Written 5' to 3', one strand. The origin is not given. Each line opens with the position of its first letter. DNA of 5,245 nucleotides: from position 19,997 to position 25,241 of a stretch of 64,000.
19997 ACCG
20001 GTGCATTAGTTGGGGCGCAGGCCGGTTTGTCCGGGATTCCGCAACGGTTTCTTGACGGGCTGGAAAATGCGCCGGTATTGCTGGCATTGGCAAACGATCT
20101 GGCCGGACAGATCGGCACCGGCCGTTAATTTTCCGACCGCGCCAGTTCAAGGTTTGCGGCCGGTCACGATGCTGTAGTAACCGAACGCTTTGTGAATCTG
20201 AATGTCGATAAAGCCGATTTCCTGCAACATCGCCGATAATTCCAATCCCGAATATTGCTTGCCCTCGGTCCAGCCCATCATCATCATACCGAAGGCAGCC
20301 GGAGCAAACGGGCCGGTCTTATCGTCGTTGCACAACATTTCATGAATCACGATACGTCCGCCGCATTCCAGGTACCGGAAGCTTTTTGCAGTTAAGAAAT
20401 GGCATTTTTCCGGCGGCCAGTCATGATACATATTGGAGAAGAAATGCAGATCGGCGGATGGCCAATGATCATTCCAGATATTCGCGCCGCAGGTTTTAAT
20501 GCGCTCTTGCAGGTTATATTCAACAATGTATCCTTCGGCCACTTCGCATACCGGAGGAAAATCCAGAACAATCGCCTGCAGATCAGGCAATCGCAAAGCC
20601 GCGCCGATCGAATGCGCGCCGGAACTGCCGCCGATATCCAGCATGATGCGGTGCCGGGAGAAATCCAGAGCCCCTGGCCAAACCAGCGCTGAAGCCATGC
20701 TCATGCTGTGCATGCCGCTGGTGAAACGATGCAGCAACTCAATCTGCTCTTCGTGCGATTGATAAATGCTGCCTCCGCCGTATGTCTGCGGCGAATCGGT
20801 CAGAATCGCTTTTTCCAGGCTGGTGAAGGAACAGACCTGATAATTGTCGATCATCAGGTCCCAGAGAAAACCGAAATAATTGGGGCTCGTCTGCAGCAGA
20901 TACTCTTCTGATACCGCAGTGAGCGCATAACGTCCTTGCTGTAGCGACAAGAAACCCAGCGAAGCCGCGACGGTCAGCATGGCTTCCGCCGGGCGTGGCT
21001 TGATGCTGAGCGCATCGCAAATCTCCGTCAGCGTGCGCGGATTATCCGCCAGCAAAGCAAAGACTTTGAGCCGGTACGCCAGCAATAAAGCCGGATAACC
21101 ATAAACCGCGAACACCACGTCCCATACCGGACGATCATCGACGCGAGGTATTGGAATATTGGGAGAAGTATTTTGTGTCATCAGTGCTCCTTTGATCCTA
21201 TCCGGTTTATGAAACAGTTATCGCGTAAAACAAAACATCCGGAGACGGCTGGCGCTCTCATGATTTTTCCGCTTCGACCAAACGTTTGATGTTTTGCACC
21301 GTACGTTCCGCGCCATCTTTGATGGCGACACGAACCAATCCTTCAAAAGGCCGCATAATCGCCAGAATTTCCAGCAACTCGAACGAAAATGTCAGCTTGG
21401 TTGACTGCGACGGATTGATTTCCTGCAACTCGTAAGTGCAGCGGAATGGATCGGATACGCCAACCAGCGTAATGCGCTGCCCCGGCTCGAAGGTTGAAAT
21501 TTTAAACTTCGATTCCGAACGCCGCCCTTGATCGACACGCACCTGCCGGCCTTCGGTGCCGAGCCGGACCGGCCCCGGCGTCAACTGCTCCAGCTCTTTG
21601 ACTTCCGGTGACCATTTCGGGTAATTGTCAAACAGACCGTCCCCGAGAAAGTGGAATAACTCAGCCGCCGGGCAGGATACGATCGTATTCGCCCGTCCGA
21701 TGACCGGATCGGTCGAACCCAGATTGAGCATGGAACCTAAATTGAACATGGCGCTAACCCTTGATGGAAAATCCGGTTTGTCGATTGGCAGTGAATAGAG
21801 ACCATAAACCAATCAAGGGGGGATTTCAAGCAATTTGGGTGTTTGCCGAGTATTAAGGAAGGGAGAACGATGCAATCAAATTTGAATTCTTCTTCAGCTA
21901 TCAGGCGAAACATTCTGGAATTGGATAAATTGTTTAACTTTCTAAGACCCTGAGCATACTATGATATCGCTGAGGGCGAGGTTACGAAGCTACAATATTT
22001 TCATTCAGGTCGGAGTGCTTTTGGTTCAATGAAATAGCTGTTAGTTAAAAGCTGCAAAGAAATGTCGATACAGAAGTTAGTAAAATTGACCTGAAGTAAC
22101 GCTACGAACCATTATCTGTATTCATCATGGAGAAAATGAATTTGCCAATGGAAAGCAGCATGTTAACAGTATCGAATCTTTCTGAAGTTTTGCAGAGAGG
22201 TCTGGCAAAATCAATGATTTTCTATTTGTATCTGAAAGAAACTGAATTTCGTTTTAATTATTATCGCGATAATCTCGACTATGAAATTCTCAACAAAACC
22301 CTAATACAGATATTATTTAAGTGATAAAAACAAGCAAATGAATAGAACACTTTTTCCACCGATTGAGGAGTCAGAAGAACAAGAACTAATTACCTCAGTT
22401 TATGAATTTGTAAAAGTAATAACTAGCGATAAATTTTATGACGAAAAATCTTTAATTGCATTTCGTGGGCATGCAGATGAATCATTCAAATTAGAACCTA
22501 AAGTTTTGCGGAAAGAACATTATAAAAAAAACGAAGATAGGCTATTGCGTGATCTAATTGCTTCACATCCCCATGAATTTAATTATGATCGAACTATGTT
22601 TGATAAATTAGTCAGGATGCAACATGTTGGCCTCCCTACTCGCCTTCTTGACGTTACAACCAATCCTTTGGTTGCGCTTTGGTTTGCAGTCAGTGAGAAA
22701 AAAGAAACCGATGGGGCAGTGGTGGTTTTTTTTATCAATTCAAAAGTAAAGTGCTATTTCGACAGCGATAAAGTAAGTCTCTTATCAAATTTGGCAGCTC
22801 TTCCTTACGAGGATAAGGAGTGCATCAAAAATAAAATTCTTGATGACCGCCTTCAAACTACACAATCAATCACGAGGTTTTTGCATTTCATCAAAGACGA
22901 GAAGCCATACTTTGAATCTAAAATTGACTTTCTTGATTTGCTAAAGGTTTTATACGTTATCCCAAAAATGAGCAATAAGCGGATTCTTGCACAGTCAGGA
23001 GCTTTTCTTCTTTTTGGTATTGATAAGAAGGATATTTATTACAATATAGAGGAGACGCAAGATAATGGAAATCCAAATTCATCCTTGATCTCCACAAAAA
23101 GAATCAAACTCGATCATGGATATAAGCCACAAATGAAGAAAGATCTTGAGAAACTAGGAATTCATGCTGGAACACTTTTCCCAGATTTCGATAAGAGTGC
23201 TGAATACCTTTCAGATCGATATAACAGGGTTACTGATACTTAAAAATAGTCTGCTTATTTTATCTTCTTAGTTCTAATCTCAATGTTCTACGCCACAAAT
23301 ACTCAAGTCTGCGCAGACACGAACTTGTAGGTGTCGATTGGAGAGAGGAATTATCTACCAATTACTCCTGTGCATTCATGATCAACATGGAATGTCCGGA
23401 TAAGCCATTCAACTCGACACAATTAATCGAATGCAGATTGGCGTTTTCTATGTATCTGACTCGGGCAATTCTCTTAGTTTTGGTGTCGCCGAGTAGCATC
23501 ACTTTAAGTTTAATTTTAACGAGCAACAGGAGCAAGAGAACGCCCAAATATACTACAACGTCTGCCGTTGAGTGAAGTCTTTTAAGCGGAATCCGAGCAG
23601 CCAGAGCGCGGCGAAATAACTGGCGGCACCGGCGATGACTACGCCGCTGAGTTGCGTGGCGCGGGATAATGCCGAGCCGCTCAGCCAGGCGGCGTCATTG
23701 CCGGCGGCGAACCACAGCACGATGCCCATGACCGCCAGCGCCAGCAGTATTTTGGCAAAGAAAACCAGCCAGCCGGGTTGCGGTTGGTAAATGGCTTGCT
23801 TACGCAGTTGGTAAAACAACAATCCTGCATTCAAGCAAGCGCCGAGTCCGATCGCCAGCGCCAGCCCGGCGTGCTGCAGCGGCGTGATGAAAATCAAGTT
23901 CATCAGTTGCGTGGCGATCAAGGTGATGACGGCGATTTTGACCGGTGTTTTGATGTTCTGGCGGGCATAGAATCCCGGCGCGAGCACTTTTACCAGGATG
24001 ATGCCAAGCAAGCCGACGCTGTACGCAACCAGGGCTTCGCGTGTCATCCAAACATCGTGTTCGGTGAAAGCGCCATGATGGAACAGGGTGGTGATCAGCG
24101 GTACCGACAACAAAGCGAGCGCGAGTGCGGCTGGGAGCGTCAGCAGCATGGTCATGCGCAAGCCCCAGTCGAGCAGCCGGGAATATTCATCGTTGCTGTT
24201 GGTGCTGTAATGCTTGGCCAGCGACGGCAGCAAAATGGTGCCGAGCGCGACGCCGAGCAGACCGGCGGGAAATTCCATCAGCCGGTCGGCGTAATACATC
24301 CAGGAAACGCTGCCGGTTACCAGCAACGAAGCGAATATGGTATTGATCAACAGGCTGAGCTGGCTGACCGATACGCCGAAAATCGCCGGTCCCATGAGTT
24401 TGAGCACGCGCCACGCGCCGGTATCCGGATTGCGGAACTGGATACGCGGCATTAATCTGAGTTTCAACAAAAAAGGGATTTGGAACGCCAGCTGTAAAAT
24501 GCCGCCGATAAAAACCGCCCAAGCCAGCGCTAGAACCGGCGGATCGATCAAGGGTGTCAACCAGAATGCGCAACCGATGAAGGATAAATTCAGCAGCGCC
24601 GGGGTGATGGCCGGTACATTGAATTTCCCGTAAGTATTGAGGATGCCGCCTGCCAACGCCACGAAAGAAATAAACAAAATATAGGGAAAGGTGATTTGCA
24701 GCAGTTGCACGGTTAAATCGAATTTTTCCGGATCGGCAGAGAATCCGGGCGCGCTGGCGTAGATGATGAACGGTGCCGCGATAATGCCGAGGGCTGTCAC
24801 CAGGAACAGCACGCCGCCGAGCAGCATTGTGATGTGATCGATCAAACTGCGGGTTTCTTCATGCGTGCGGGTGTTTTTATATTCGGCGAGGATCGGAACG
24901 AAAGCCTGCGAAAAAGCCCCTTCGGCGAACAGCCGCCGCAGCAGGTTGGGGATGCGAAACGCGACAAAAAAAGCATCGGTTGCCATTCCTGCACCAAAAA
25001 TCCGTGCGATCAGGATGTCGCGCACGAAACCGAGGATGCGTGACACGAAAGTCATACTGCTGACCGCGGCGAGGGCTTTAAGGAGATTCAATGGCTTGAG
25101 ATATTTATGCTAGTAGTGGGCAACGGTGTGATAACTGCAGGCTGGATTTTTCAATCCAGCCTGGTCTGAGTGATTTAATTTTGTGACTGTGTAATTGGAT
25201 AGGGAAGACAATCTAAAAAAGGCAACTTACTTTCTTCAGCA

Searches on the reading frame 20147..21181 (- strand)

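Call 14: search_protein_families(library=pfam, proteins=[window:20147-21181:-], max_evalue=0.00001)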
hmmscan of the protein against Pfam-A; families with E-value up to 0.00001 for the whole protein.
window:20147-21181:- (344 aa): 2 families
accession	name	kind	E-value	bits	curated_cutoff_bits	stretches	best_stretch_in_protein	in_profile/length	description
PF00891.24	Methyltransf_2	-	4.7e-26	91.9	22.3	1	122-324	4-209/210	O-methyltransferase domain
PF08100.18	Dimerisation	-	2e-08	34.4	25.6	1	18-95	8-91/93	O-methyltransferase dimerisation domain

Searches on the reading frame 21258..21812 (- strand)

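Call 14: search_protein_families(library=pfam, proteins=[window:21258-21812:-], max_evalue=0.00001)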
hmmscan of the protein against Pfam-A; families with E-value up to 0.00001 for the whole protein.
window:21258-21812:- (184 aa): 1 family
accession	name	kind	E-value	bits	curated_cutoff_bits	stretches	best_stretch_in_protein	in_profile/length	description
PF10604.15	Polyketide_cyc2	-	9.6e-11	42.6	27.4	1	44-180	9-142/142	Polyketide cyclase / dehydrase and lipid transport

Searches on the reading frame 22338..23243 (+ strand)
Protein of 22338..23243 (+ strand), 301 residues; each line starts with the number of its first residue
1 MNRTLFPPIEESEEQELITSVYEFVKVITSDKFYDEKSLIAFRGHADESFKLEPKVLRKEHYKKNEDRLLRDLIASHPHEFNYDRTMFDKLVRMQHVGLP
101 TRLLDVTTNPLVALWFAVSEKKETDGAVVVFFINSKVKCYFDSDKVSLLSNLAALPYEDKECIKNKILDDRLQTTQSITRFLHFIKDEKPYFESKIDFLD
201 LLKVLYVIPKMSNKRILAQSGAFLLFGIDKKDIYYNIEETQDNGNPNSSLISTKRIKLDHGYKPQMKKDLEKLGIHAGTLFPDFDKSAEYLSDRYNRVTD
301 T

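Call 14: search_protein_families(library=pfam, proteins=[window:22338-23243:+], max_evalue=0.00001)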
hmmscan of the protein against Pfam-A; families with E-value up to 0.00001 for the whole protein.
window:22338-23243:+ (301 aa): 1 family
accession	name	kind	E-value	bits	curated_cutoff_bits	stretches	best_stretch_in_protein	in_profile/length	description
PF08867.16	FRG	-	3e-20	73.4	25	1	40-125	3-93/94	FRG domain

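Call 55: search_protein_families(library=padloc, proteins=[window:22338-23243:+], max_evalue=0.001)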
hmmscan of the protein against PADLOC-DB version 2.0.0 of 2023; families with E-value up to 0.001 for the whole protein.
window:22338-23243:+ (301 aa): 14 families
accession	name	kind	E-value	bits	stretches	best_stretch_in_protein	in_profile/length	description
PDLC04936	PDC-S15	-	1.9e-96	321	1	10-296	16-297/300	-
PDLC04933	PDC-S15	-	2.1e-92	307.6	1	14-296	5-281/286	-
PDLC04930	PDC-S15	-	1.2e-58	197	1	16-296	4-280/380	-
PDLC04938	PDC-S15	-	2.5e-46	156.3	2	16-138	43-167/276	-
PDLC04927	PDC-S15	-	2.4e-42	143.3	1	11-297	8-304/422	-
PDLC04939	PDC-S15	-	3.1e-27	93.6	2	18-120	9-111/487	-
PDLC04937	PDC-S15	-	3.5e-27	93.7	1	18-293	17-246/254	-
PDLC04926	PDC-S15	-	9.5e-27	91.8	1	17-287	12-287/300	-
PDLC04931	PDC-S15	-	1.4e-16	59.1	2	31-143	54-178/282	-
PDLC04929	PDC-S15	-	3.2e-14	51.5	1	83-138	87-146/308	-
PDLC04932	PDC-S15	-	5.9e-13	46.9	1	64-290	89-314/324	-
PDLC04934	PDC-S15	-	6.8e-12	43.1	1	22-126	43-156/416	-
PDLC04940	PDC-S15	-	1.5e-08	32.6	1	94-136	129-172/280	-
PDLC04935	PDC-S15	-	3.8e-05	20.7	0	93-122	198-227/535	-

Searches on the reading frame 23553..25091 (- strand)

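Call 3: search_protein_families(library=pfam, proteins=[window:23553-25091:-], max_evalue=0.01)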
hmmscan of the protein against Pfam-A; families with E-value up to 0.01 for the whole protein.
window:23553-25091:- (512 aa): 2 families
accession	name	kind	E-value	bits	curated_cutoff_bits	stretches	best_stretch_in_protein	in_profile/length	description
PF03023.19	MurJ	-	4.7e-146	487.4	27.4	1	28-475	1-446/451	Lipid II flippase MurJ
PF01554.23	MatE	-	1.7e-05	25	24.9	1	60-163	48-147/161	MatE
